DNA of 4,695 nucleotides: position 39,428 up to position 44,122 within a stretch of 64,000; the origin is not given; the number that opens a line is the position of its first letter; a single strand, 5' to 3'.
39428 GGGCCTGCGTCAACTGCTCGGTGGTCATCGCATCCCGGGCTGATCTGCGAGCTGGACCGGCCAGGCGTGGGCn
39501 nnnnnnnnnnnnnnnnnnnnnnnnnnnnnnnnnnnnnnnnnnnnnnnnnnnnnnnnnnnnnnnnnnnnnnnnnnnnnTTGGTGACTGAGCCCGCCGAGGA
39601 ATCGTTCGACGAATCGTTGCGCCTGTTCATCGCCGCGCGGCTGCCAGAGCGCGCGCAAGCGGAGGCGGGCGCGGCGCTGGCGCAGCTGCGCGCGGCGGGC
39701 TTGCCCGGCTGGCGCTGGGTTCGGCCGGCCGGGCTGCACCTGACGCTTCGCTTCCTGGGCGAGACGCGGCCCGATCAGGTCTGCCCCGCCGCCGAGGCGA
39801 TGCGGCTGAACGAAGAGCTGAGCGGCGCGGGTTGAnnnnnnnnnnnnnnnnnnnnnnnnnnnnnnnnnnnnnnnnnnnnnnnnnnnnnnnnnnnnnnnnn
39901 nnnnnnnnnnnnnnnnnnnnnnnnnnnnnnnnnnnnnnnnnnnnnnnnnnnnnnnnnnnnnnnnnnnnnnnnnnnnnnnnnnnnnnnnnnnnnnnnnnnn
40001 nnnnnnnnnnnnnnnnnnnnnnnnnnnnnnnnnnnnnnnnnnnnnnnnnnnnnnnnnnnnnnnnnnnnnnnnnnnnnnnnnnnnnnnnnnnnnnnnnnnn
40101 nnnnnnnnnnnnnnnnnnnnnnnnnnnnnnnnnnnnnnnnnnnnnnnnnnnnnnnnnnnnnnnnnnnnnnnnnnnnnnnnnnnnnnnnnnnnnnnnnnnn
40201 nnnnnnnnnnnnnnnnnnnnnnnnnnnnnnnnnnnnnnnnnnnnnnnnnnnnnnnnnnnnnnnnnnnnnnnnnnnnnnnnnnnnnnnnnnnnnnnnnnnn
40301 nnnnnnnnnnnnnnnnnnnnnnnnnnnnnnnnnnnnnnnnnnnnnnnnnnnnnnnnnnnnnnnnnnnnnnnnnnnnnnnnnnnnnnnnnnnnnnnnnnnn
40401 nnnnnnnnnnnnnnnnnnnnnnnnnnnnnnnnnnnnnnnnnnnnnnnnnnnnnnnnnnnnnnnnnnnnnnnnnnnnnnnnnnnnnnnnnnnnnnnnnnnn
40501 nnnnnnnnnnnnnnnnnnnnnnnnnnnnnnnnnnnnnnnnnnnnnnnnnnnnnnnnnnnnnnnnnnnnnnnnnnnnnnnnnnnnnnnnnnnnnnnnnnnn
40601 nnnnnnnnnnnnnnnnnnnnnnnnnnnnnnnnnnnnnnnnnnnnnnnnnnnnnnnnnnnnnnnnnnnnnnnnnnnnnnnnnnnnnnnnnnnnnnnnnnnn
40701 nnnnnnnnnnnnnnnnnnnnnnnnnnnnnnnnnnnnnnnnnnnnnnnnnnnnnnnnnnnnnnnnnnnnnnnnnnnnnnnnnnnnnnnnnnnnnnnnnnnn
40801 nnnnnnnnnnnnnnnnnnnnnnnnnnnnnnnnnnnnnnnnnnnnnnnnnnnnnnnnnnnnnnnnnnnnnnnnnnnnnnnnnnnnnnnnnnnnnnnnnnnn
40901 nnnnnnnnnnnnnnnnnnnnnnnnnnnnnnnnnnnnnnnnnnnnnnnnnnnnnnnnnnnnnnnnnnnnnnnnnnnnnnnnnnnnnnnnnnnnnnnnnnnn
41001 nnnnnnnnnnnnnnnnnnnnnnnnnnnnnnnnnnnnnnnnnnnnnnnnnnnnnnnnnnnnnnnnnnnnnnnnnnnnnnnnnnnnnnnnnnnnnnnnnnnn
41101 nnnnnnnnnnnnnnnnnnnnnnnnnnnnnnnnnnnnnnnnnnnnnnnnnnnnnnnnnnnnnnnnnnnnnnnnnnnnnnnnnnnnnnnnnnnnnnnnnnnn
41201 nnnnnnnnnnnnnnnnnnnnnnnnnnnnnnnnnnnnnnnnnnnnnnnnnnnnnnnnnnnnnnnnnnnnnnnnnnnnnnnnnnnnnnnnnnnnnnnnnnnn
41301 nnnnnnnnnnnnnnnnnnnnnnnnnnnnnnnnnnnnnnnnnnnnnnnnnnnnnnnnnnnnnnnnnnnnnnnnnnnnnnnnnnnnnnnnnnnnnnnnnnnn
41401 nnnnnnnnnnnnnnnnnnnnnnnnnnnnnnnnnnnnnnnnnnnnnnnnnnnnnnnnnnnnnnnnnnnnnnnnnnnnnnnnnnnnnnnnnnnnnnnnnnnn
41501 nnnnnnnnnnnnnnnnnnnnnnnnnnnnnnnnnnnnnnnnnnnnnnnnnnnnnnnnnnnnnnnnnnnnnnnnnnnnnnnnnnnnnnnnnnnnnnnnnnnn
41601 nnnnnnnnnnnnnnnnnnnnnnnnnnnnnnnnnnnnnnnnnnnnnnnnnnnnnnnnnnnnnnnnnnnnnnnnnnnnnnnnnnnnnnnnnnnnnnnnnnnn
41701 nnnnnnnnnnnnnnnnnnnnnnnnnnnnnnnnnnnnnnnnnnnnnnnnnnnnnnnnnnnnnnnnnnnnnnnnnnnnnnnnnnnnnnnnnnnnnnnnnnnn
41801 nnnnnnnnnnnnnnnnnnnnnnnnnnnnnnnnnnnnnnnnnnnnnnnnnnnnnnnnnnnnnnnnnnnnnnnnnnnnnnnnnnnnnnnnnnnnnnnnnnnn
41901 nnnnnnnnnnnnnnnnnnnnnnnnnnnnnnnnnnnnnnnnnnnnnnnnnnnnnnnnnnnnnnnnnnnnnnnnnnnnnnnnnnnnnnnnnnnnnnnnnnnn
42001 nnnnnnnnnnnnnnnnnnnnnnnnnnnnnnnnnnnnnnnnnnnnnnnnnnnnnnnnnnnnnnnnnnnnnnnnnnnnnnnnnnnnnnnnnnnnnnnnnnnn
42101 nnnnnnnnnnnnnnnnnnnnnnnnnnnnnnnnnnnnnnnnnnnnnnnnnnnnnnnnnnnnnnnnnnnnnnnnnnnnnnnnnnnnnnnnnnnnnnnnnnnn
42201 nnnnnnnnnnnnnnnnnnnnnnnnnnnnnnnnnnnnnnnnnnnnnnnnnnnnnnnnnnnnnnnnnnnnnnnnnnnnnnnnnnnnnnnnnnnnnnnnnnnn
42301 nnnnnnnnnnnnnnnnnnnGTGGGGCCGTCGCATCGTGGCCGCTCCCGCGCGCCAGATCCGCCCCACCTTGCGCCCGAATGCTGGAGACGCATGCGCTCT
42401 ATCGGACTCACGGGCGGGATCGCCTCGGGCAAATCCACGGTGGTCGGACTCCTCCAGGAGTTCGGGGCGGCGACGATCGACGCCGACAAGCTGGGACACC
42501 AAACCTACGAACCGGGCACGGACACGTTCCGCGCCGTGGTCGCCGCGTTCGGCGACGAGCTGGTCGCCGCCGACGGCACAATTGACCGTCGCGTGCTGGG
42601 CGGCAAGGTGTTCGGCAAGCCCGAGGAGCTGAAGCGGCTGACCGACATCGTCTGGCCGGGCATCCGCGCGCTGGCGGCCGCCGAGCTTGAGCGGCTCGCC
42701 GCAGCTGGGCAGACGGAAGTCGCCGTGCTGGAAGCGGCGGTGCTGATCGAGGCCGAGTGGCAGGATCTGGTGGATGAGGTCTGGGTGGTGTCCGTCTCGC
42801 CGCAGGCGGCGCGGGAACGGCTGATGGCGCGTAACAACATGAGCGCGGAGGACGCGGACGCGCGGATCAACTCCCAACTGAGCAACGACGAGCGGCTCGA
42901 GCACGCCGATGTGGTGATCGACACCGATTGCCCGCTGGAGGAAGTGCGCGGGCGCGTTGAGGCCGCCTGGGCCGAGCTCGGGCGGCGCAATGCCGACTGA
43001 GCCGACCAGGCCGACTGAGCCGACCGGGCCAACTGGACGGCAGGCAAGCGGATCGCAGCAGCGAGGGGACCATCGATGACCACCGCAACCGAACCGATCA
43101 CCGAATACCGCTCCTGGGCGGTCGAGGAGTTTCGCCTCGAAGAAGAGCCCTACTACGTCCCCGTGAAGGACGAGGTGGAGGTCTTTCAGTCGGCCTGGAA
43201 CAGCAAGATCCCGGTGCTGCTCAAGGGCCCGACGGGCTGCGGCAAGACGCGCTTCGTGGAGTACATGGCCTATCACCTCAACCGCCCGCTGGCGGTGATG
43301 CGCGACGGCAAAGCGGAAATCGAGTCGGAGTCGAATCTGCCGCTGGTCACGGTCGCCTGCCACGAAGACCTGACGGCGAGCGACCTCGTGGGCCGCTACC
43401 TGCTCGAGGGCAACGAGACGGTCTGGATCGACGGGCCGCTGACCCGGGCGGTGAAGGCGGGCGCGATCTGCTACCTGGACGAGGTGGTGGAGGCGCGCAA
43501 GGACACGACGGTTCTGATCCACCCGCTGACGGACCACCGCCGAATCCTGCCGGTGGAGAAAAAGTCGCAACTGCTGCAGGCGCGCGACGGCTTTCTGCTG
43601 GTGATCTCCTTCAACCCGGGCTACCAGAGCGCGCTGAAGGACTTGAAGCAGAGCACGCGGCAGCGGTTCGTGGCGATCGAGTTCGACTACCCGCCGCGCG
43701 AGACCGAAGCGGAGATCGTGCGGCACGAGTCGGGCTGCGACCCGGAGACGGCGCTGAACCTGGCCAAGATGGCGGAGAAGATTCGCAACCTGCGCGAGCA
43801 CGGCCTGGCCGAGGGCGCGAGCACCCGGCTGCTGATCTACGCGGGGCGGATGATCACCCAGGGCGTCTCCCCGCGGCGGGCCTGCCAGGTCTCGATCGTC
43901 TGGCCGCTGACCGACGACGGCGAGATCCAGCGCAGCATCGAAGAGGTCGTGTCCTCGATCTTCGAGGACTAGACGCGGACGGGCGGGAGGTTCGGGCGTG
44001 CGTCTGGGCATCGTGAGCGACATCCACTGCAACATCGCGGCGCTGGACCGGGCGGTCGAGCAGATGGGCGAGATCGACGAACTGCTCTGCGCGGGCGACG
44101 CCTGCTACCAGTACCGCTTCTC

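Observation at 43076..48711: CbbQ-like AAA+ ATPase - metallophosphoesterase - 1100-aa CbbO/NorD-like vWA protein - membrane protein - coiled-coil TM protein cluster with no Rubisco or NOR context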

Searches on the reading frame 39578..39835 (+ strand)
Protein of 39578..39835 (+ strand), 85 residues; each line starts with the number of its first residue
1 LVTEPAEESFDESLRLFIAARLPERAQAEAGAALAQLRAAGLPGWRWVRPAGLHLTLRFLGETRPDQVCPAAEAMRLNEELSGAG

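Call 54: search_protein_families(library=pfam, proteins=[window:39578-39835:+], max_evalue=0.001)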
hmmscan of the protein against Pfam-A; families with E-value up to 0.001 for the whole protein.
window:39578-39835:+ (85 aa): 1 family
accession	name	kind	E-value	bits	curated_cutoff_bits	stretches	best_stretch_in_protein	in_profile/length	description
PF02834.22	LigT_PEase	-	5.8e-09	36.5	23.3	1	23-76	4-58/87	LigT like Phosphoesterase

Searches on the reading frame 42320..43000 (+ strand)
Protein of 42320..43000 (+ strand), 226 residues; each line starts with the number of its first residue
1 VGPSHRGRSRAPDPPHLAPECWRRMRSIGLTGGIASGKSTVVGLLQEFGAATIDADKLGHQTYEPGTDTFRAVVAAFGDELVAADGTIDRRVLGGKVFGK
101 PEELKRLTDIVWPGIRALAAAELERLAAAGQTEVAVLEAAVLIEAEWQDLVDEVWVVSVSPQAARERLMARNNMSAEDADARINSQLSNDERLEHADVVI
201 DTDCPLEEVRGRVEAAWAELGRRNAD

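Call 4: search_protein_families(library=pfam, proteins=[window:42320-43000:+], max_evalue=0.01)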
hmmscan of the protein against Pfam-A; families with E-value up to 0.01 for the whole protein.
window:42320-43000:+ (226 aa): 1 family
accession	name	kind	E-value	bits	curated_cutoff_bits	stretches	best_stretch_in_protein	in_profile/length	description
PF01121.26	CoaE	-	1.1e-48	165.8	27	1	28-204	3-176/180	Dephospho-CoA kinase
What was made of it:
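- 42392..43000 (+): coaE (dephospho-CoA kinase), first gene of the conserved unit. Pfam CoaE E 1e-48 (call 4).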

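Call 59: search_protein_families(library=ncbifam, proteins=[window:42392-43000:+], max_evalue=0.01)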
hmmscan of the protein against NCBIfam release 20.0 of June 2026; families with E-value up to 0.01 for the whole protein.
window:42392-43000:+ (202 aa): 3 families
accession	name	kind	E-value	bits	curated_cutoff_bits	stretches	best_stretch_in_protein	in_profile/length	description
TIGR00152.1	TIGR00152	equivalog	1.7e-45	155.2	65.55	1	4-183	2-180/188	dephospho-CoA kinase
NF002879.0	PRK03333.1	equivalog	1.5e-43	149.3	215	1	1-195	1-192/395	dephospho-CoA kinase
NF006743.0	PRK09270.1-2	equivalog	0.00012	21.2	227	1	123-168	148-196/217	nucleoside/nucleotide kinase family protein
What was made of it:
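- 42392..43000 (+): NCBIfam TIGR00152 scores 155 bits against a cutoff of 65.6 (call 59).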

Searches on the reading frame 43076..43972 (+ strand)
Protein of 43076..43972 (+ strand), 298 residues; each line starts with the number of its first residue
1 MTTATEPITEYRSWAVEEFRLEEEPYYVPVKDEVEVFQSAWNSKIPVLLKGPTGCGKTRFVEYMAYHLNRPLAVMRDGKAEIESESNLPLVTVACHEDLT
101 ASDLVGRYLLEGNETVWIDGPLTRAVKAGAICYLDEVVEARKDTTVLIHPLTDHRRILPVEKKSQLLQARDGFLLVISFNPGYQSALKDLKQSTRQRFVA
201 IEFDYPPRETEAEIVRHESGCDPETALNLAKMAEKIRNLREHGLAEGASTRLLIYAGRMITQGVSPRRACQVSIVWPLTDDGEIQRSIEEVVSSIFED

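Call 4: search_protein_families(library=pfam, proteins=[window:43076-43972:+], max_evalue=0.01)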
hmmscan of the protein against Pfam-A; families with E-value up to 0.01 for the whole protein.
window:43076-43972:+ (298 aa): 3 families
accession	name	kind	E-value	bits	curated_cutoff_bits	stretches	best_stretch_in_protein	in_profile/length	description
PF08406.16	CbbQ_C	-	1.9e-30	105.4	20.6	1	211-294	1-84/85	CbbQ/NirQ/NorQ C-terminal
PF07728.20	AAA_5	-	2.6e-30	105.7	22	1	46-198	1-139/139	AAA domain (dynein-related subfamily)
PF00158.32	Sigma54_activat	-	0.0082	16.3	20.2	0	31-70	9-48/168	Sigma-54 interaction domain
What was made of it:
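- Checked: 43076-43972: 298 aa, AAA_5 + CbbQ_C, each about E 1e-30 (call 4).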

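Call 5: search_protein_families(library=ncbifam, proteins=[window:43076-43972:+], max_evalue=0.01)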
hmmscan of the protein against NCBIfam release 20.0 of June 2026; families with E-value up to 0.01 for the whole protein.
window:43076-43972:+ (298 aa): 5 families
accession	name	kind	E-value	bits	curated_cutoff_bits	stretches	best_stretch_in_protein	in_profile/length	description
TIGR02640.1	gas_vesic_GvpN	equivalog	9.1e-18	64.7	266.8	1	41-262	18-238/262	gas vesicle protein GvpN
NF047784.1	MadB_ATPase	equivalog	0.0001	21.6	475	0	188-258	191-259/298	MadB family AAA-type ATPase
NF042959.1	IteA_antiphage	equivalog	0.00051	19.3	510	1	45-76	126-157/367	anti-phage ATPase IteA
NF003745.1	PRK05342.1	equivalog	0.0016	17.4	359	1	43-75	108-140/418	ATP-dependent Clp protease ATP-binding subunit ClpX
NF003229.0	PRK04195.1-5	equivalog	0.0036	16.1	280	1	11-72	11-72/413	replication factor C large subunit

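Call 6: find_encoding_contigs(protein=window:43076-43972:+, flank=10000, max_places=6)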
Protein window:43076-43972:+ (298 aa): 20 contigs read that carry it; 6 places shown.
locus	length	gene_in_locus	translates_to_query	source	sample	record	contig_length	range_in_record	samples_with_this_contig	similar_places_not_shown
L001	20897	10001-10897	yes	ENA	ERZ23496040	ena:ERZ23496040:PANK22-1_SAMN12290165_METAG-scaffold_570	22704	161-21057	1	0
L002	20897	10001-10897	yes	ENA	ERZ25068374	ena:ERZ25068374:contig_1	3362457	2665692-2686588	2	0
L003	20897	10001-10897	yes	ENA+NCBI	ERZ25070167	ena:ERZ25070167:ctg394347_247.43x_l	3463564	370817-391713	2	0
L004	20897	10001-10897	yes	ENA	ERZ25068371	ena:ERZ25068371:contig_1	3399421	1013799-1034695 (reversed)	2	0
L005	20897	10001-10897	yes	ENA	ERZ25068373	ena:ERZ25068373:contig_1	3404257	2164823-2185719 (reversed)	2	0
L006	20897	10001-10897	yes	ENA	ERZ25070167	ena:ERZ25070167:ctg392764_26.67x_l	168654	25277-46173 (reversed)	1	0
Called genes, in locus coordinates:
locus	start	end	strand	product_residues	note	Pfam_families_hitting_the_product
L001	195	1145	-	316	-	PF05598:DUF772, PF01609:DDE_Tnp_1, PF13359:DDE_Tnp_4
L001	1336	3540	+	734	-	PF12838:Fer4_7 (faint), PF12797:Fer4_2 (faint), PF13534:Fer4_17 (faint), PF13183:Fer4_8, PF13187:Fer4_9, PF13237:Fer4_10, PF13484:Fer4_16 (faint), PF02754:CCG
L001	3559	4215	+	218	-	PF27258:NspV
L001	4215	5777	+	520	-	PF13649:Methyltransf_25 (weak), PF13847:Methyltransf_31 (weak)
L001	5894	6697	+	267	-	PF01012:ETF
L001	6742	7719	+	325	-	PF01012:ETF, PF00766:ETF_alpha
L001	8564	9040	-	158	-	PF05163:DinB (weak), PF08020:DUF1706 (weak), PF11716:MDMPI_N, PF12867:DinB_2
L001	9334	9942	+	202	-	PF01121:CoaE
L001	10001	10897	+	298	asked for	PF07728:AAA_5, PF08406:CbbQ_C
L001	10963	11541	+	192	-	PF00149:Metallophos, PF12850:Metallophos_2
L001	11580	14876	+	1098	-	-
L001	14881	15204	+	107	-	-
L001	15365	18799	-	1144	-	PF02687:FtsX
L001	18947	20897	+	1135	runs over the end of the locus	PF02687:FtsX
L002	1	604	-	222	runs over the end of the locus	PF00230:MIP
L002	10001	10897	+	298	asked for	PF07728:AAA_5, PF08406:CbbQ_C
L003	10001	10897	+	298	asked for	PF07728:AAA_5, PF08406:CbbQ_C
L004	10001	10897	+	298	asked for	PF07728:AAA_5, PF08406:CbbQ_C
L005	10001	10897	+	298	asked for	PF07728:AAA_5, PF08406:CbbQ_C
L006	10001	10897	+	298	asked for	PF07728:AAA_5, PF08406:CbbQ_C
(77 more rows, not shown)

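Call 19: search_solved_structures(query=window:43076-43972:+, max_evalue=0.00001)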
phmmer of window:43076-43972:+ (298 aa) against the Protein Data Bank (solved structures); distinct sequences matched with E-value up to 0.00001: 9.
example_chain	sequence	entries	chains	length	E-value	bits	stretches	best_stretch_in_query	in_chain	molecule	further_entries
5c3c_A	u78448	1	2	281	2.2e-103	348.7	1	16-296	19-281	CbbQ/NirQ/NorQ domain protein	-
6l1q_C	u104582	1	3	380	1.2e-94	320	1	15-296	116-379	CbbQ protein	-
9qh4_A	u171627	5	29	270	1.8e-93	316.2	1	23-296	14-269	Protein NorQ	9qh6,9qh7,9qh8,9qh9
9qhd_A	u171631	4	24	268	4.6e-92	311.5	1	24-296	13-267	Nitric oxide reductase NorQ protein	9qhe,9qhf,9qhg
6i27_A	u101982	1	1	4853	2.5e-37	131.9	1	31-228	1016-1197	Midasin,Midasin,Midasin,Midasin,Midasin,Midasin,Midasin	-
6i26_A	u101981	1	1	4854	2.5e-37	131.9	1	31-228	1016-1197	Midasin,Midasin,Midasin,Midasin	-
6hyp_A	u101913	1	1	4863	2.6e-37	131.9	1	31-228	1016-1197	Midasin,Midasin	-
5jcs_s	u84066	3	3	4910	2.8e-37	131.8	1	31-228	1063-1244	Midasin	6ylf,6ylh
6or5_A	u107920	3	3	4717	1.3e-32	116.4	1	19-226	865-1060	Midasin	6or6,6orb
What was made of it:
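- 43076..43972 (+): CbbQ/NorQ-class MoxR AAA+ ATPase, 298 aa. AAA_5 + CbbQ_C (call 4). phmmer against solved structures: CsoCbbQ 5c3c E 2e-103, NorQ 9qh4 E 2e-93 (call 19).
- Closest known: CbbQO Rubisco activase. Same: The ATPase matches CsoCbbQ at E 2e-103 (call 19).
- Closest known: Midasin/Rea1. Same: The ATPase hits midasin AAA modules at E 2.5e-37 (call 19).
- E 2e-103 to CsoCbbQ and 2e-93 to NorQ (call 19). The ATPase is closest to carboxysomal CbbQ (call 19).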

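Call 64: search_protein_families(library=padloc, proteins=[window:43076-43972:+], max_evalue=0.001)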
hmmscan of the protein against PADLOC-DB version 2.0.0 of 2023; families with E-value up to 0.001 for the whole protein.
window:43076-43972:+ (298 aa): 3 families
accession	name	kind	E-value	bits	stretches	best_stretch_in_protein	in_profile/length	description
PDLC02196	IetA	-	2.3e-05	22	1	42-76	120-154/374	-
PDLC04232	IetA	-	0.00045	17.7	1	43-76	115-148/330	-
PDLC01993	RtcR--CARF_AAA_HTH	-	0.00053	16.5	1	38-160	198-310/523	-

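Call 78: search_solved_structures(query=window:43076-43972:+, max_evalue=1e-80, show_alignments=2)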
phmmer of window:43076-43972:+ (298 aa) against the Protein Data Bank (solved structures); distinct sequences matched with E-value up to 1e-80: 4.
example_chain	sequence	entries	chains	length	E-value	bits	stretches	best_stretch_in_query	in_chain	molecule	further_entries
5c3c_A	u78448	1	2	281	2.2e-103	348.7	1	16-296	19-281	CbbQ/NirQ/NorQ domain protein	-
6l1q_C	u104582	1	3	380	1.2e-94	320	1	15-296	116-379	CbbQ protein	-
9qh4_A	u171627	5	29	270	1.8e-93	316.2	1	23-296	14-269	Protein NorQ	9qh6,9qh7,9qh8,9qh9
9qhd_A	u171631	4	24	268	4.6e-92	311.5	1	24-296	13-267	Nitric oxide reductase NorQ protein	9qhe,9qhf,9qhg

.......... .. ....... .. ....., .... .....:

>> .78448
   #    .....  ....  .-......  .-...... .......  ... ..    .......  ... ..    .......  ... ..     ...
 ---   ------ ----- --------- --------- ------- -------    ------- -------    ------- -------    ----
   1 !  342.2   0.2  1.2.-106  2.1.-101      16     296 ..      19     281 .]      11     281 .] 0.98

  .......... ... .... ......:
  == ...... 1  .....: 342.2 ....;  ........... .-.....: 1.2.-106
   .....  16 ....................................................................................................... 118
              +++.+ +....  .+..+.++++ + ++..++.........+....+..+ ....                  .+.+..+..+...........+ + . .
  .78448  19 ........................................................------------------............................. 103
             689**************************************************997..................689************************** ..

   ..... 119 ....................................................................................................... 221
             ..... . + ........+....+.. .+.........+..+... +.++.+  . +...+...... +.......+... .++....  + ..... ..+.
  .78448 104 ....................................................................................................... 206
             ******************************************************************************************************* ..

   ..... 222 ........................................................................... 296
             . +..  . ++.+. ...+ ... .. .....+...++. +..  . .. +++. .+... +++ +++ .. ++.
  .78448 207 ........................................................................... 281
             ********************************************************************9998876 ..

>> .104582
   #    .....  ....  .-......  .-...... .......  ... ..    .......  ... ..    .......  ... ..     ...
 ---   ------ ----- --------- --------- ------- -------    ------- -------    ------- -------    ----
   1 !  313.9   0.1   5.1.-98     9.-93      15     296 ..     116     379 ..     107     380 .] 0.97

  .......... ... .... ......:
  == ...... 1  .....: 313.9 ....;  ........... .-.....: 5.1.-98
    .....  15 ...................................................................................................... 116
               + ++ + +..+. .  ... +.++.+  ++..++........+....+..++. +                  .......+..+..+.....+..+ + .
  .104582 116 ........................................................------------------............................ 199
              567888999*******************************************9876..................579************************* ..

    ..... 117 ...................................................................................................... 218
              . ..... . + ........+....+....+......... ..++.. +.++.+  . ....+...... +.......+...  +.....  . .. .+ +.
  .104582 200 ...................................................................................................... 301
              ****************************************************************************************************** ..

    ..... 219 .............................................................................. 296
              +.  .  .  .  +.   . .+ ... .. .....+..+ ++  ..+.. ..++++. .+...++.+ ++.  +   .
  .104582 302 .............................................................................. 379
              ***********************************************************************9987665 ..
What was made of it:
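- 43076..43972 (+): There is one 18-aa insertion relative to CbbQ (call 78).
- On CbbQ/GvpN/NorQ (CGN) subfamily of MoxR AAA+ ATPases: There is one 18-aa insertion (calls 19, 78).
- Closest known: CbbQO Rubisco activase. Same: The residue-by-residue alignment (call 78) looks roughly 60% identical by eye; this was not computed.
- The ATPase aligns almost end to end with CbbQ at E 2e-103 (calls 19, 78), which places it in the chaperone-type CGN subfamily.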
